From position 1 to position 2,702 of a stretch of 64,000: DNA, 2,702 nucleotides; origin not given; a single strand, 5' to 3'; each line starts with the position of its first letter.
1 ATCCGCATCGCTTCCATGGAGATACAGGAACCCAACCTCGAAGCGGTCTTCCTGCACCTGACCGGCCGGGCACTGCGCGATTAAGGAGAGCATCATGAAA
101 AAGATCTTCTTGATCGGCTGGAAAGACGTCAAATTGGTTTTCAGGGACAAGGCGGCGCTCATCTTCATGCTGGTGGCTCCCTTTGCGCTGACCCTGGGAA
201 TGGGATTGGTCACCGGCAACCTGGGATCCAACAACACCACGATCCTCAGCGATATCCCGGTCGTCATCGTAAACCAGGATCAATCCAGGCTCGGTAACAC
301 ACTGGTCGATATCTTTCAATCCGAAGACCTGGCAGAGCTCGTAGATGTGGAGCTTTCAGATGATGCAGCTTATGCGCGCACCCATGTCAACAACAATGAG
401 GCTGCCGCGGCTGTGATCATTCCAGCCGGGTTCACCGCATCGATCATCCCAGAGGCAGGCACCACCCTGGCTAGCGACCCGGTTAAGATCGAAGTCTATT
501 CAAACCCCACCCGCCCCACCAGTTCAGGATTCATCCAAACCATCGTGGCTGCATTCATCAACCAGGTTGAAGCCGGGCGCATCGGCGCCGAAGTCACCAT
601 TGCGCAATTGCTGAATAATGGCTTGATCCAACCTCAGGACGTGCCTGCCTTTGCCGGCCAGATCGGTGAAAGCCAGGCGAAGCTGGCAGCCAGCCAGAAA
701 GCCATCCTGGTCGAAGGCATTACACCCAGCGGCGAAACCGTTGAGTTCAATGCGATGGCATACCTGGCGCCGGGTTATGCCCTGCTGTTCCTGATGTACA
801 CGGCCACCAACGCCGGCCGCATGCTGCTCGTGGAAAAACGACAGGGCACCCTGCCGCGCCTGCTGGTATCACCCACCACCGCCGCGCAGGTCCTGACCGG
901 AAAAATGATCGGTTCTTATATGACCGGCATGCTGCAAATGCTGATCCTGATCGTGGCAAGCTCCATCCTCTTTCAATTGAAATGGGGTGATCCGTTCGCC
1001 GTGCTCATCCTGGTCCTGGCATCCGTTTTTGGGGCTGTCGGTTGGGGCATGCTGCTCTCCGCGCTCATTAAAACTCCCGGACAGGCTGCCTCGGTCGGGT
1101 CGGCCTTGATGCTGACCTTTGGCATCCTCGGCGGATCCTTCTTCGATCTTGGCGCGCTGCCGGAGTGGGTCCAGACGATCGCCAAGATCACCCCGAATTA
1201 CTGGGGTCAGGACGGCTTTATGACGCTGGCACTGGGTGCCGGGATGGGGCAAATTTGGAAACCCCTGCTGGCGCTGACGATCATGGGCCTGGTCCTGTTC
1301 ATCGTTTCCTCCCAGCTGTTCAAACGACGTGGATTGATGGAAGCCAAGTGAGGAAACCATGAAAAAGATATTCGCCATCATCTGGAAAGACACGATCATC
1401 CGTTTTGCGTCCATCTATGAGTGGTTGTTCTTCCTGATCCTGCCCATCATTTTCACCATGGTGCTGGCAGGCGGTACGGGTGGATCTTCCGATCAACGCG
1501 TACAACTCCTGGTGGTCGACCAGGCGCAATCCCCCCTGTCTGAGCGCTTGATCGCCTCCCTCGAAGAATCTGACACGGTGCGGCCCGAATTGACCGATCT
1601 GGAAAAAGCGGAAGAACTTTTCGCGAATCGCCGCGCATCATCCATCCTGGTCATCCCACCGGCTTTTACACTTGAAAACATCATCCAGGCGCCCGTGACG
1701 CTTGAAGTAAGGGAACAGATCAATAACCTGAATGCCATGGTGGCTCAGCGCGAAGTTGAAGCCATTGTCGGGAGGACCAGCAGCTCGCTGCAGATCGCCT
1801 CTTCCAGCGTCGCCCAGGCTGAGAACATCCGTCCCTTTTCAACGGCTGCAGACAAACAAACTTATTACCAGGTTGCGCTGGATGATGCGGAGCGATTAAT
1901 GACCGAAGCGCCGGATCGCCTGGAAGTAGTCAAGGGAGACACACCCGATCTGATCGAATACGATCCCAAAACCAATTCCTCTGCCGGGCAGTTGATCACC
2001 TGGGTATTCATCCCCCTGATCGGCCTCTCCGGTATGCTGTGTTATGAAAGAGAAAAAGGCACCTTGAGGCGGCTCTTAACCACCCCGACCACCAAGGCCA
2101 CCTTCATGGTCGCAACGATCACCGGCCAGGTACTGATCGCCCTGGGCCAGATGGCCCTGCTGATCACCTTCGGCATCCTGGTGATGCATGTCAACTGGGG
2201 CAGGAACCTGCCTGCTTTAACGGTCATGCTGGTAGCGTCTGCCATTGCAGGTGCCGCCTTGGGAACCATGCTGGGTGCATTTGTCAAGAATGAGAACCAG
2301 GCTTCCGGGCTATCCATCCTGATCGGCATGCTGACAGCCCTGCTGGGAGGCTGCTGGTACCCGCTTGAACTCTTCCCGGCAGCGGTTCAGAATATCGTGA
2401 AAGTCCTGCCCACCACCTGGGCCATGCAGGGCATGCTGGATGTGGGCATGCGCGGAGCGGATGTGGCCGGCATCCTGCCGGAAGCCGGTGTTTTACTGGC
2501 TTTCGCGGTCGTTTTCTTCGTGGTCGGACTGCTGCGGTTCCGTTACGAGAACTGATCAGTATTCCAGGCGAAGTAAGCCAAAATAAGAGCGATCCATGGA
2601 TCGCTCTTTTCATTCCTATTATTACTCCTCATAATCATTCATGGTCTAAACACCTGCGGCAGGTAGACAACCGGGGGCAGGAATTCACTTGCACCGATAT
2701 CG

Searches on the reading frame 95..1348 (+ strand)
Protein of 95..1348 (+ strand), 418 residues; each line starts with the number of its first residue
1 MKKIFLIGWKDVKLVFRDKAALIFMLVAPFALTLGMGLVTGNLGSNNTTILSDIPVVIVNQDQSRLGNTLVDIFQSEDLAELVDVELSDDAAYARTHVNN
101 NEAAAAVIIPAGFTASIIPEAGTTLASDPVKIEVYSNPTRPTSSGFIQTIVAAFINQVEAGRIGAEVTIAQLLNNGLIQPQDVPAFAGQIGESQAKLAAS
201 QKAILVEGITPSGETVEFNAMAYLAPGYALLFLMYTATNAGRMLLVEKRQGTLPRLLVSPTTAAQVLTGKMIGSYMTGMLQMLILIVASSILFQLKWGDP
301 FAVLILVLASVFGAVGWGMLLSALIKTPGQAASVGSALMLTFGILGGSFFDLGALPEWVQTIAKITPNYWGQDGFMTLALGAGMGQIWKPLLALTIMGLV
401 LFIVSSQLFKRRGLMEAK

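Call 19: search_protein_families(library=pfam, proteins=[window:95-1348:+], max_evalue=0.00001)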
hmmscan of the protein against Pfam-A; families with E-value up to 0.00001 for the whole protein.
window:95-1348:+ (418 aa): 3 families
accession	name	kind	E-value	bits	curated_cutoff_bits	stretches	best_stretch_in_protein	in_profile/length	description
PF12698.13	ABC2_membrane_3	-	4.1e-49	168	31.6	1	19-405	1-345/347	ABC-2 family transporter protein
PF01061.29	ABC2_membrane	-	3.6e-24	85.9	26.9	1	175-377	51-208/211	ABC-2 type transporter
PF12679.13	ABC2_membrane_2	-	3.7e-15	56.4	27.2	1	148-414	72-283/283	ABC-2 family transporter protein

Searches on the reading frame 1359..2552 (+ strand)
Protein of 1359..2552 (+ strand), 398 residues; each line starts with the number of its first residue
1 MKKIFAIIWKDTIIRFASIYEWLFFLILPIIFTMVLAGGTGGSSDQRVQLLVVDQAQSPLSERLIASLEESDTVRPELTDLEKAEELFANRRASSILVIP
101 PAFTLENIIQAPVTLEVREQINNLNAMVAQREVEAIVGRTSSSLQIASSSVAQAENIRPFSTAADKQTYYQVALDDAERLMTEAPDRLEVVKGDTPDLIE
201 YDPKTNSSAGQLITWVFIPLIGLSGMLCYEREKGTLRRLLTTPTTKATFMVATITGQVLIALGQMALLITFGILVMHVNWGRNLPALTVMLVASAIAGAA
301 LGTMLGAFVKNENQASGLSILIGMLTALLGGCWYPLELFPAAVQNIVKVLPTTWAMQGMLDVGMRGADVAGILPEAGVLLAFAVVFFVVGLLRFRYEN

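Call 19: search_protein_families(library=pfam, proteins=[window:1359-2552:+], max_evalue=0.00001)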
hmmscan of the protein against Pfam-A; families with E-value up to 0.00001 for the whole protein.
window:1359-2552:+ (398 aa): 3 families
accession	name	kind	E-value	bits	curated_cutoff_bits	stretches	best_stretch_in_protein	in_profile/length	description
PF12698.13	ABC2_membrane_3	-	1e-39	137.1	31.6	1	23-392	5-347/347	ABC-2 family transporter protein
PF01061.29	ABC2_membrane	-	7.3e-19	68.6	26.9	1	216-361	60-208/211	ABC-2 type transporter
PF12679.13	ABC2_membrane_2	-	3e-16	60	27.2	1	7-395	3-279/283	ABC-2 family transporter protein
